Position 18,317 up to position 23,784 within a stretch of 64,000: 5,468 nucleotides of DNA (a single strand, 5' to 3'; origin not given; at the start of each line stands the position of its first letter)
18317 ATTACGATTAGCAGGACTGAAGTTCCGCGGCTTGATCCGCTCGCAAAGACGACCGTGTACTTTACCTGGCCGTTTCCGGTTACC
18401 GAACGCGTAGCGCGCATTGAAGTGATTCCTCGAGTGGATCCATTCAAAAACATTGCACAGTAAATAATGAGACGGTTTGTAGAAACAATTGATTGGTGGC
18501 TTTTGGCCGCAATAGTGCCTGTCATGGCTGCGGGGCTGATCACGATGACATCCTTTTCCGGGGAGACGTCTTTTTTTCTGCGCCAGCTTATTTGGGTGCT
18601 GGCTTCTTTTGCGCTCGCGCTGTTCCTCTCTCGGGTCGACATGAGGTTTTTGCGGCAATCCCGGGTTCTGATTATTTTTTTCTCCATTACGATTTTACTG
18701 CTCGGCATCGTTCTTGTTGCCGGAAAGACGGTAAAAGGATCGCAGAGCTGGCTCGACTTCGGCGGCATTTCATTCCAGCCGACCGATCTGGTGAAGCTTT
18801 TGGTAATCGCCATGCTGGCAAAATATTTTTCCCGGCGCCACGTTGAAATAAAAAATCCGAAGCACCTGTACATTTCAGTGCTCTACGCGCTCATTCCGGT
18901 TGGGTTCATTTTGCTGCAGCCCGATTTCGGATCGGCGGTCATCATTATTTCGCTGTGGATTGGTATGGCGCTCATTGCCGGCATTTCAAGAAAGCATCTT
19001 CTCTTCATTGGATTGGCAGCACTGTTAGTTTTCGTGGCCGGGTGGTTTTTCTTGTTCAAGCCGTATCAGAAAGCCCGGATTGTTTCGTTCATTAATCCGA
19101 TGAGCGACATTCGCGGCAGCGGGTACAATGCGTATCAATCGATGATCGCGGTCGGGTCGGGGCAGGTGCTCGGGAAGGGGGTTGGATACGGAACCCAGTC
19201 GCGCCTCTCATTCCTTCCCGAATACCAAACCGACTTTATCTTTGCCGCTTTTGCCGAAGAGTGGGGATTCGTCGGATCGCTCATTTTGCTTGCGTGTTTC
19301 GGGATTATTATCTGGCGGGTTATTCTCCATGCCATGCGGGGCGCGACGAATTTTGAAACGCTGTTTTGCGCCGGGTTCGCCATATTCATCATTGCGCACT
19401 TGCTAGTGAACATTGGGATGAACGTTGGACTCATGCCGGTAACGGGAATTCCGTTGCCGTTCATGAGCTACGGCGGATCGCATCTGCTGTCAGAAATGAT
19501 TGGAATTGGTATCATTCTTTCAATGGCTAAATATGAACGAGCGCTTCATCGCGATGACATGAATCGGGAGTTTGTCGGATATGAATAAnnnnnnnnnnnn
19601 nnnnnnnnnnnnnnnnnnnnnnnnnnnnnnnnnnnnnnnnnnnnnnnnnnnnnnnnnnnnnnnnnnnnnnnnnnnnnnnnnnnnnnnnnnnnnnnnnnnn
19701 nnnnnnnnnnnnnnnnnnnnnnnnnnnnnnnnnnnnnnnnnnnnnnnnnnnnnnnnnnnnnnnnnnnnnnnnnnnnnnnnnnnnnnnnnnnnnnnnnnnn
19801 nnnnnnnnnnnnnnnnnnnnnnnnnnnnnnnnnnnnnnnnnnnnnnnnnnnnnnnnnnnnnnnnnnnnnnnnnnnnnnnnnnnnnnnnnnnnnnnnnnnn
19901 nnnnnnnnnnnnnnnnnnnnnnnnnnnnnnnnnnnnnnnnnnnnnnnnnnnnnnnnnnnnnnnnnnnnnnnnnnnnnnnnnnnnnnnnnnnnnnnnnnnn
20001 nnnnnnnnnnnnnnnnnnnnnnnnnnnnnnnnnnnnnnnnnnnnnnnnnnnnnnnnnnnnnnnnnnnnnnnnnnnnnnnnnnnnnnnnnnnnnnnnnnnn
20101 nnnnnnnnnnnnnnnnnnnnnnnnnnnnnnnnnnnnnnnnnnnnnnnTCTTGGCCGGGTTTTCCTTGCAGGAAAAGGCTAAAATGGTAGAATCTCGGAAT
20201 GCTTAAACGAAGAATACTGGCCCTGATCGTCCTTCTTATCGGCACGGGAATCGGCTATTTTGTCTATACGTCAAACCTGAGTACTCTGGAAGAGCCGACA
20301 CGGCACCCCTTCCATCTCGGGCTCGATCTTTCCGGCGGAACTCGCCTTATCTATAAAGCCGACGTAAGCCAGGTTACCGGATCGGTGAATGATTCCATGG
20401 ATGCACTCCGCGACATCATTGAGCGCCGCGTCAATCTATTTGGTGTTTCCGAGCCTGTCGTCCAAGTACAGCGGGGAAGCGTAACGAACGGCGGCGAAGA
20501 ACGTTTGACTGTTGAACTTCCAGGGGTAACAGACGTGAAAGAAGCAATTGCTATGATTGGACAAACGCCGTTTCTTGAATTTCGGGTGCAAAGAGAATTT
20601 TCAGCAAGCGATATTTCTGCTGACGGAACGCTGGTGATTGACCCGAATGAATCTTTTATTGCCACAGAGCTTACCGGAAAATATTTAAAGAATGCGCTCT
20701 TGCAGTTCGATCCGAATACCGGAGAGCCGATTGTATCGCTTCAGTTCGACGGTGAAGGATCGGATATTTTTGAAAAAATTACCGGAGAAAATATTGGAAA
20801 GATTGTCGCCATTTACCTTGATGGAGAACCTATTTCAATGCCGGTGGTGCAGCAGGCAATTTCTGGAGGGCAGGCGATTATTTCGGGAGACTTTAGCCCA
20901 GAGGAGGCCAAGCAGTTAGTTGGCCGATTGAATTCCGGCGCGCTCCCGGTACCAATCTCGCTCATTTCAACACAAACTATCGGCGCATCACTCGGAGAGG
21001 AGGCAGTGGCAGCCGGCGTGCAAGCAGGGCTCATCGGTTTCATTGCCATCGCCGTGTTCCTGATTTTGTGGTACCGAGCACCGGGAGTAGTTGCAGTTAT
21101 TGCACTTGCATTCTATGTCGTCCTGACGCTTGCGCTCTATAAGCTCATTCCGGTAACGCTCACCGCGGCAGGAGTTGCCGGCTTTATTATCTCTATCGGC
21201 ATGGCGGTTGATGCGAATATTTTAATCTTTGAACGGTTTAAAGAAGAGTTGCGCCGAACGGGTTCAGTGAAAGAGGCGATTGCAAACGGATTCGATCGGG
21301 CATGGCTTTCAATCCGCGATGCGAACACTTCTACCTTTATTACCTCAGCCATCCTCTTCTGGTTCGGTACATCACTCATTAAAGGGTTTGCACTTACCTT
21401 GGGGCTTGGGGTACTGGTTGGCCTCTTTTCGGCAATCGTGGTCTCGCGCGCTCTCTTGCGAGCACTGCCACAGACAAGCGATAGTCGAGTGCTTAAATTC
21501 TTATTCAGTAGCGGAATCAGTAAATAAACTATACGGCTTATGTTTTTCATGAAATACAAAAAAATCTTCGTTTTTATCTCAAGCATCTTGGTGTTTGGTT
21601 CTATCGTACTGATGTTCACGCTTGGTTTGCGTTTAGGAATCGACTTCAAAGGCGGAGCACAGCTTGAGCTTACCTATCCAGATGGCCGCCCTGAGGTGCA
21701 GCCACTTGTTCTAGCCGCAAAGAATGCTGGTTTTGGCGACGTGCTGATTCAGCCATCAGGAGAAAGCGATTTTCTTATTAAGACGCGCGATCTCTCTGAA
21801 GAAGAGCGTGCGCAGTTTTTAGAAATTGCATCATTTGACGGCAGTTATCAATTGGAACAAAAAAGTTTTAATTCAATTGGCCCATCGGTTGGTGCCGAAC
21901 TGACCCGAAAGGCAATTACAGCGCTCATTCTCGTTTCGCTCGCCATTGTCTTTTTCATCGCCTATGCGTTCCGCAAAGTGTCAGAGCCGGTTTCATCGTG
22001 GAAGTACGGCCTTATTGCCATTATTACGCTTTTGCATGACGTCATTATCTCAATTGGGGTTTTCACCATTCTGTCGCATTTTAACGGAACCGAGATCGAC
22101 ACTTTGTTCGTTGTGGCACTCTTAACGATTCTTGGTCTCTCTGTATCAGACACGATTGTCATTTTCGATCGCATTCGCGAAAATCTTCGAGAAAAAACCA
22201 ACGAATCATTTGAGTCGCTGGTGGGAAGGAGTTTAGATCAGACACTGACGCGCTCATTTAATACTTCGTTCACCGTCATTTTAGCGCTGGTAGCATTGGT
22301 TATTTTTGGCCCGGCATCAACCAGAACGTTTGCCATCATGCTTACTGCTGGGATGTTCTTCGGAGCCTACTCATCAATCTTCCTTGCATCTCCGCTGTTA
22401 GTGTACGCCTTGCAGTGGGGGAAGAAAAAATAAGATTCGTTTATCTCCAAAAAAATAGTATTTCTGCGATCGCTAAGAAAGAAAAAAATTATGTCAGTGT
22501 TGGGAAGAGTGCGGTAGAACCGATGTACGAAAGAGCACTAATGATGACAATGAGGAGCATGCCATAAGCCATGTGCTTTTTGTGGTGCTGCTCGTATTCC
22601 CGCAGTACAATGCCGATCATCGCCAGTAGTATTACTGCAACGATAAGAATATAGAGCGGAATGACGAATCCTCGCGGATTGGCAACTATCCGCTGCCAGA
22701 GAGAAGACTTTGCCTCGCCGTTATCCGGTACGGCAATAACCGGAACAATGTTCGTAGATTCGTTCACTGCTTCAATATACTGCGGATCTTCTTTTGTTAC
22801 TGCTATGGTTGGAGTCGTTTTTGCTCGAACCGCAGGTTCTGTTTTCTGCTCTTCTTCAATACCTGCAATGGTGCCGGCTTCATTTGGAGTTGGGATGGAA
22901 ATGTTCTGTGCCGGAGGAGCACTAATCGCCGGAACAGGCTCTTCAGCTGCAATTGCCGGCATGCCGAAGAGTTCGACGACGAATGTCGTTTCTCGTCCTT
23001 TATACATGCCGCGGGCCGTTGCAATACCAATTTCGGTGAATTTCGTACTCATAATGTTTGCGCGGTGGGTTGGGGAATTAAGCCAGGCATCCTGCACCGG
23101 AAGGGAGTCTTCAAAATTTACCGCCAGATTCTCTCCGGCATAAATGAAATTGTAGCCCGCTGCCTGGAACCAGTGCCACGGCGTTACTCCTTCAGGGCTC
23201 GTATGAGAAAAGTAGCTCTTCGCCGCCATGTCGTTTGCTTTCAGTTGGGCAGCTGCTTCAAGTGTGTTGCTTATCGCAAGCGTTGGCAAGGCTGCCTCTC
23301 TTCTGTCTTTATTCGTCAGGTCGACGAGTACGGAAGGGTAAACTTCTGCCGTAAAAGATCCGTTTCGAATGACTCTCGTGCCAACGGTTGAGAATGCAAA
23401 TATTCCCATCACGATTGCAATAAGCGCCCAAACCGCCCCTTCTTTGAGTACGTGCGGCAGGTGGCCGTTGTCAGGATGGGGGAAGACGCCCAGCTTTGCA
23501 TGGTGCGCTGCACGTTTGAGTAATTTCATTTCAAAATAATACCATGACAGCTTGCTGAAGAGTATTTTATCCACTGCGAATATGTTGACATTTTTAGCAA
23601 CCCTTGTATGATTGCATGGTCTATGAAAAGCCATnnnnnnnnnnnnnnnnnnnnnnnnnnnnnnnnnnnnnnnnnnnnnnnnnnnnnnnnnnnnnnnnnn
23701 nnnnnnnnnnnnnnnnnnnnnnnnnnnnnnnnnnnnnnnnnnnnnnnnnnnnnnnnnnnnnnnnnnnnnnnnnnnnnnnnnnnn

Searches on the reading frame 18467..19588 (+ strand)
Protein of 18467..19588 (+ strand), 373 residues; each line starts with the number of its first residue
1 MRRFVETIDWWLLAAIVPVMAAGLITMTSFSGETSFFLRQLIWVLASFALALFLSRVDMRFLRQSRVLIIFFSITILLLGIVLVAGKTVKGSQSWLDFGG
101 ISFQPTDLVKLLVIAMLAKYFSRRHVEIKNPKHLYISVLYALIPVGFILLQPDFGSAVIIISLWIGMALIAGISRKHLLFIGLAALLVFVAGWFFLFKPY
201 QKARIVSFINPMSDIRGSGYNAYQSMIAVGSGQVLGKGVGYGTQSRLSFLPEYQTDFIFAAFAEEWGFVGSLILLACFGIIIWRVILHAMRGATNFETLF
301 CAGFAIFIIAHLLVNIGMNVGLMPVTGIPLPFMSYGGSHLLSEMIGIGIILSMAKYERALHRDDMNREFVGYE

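Call 69: search_protein_families(library=pfam, proteins=[window:18467-19588:+], max_evalue=0.001)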
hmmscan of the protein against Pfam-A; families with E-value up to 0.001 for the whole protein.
window:18467-19588:+ (373 aa): 1 family
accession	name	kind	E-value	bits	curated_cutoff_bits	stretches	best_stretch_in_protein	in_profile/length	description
PF01098.24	FTSW_RODA_SPOVE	-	7.4e-96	321.7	26.4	1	12-358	12-355/356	Cell cycle protein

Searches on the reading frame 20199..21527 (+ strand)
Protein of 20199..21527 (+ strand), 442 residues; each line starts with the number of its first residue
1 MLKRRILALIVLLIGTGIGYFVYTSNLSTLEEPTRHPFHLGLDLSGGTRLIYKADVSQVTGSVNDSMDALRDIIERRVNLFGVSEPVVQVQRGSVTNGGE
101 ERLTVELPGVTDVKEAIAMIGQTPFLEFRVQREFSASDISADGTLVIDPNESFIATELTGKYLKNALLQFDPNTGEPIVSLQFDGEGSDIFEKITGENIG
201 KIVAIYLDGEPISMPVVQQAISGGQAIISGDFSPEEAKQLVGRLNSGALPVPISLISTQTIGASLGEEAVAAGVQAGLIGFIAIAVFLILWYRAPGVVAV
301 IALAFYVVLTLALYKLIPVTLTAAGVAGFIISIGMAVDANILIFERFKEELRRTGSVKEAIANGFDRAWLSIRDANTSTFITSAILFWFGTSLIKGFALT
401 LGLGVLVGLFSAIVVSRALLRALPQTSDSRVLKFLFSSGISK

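Call 8: search_protein_families(library=pfam, proteins=[window:20199-21527:+], max_evalue=0.001)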
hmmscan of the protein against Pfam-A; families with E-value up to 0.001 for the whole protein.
window:20199-21527:+ (442 aa): 4 families
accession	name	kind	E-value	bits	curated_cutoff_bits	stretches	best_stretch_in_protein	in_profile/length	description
PF22599.2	SecDF_P1_head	-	5.1e-29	100.9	27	1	156-251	19-114/114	SecDF, P1 head subdomain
PF02355.23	SecD_SecF_C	-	1.9e-20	73.5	20.5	1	253-423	13-186/189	Protein export membrane protein SecD/SecF, C-terminal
PF21760.3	SecD_1st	-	2e-16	59.6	27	1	67-131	1-58/60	Protein translocase subunit SecDF, P1 domain, N-terminal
PF03176.21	MMPL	-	1.3e-07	31.3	20.5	1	276-420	148-299/333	MMPL family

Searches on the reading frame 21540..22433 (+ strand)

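Call 8: search_protein_families(library=pfam, proteins=[window:21540-22433:+], max_evalue=0.001)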
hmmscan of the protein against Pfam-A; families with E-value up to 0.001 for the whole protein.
window:21540-22433:+ (297 aa): 3 families
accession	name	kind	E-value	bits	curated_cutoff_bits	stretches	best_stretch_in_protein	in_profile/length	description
PF02355.23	SecD_SecF_C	-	2.1e-50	171.2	20.5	1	104-290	12-186/189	Protein export membrane protein SecD/SecF, C-terminal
PF07549.19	Sec_GG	-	1.2e-07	31.5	20.3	1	23-46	1-24/28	SecD/SecF GG Motif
PF03176.21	MMPL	-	1.3e-05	24.8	20.5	1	124-291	143-303/333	MMPL family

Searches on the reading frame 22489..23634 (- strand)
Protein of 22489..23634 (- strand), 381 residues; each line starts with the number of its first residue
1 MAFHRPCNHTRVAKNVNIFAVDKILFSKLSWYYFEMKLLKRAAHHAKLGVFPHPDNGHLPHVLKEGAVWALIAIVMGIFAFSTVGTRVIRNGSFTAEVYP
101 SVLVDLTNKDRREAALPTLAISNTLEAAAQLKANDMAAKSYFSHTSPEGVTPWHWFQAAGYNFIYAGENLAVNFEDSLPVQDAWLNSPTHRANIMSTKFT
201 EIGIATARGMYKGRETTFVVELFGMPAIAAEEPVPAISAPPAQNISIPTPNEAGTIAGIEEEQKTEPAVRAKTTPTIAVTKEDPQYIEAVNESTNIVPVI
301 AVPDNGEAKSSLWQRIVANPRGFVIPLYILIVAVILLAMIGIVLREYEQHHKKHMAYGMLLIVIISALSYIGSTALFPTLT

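Call 8: search_protein_families(library=pfam, proteins=[window:22489-23634:-], max_evalue=0.001)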
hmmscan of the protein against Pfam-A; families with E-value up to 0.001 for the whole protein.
window:22489-23634:- (381 aa): 1 family
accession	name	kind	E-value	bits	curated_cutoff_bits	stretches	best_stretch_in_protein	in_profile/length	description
PF00188.32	CAP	-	3.1e-19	70.4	21.1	1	104-217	1-111/117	Cysteine-rich secretory protein family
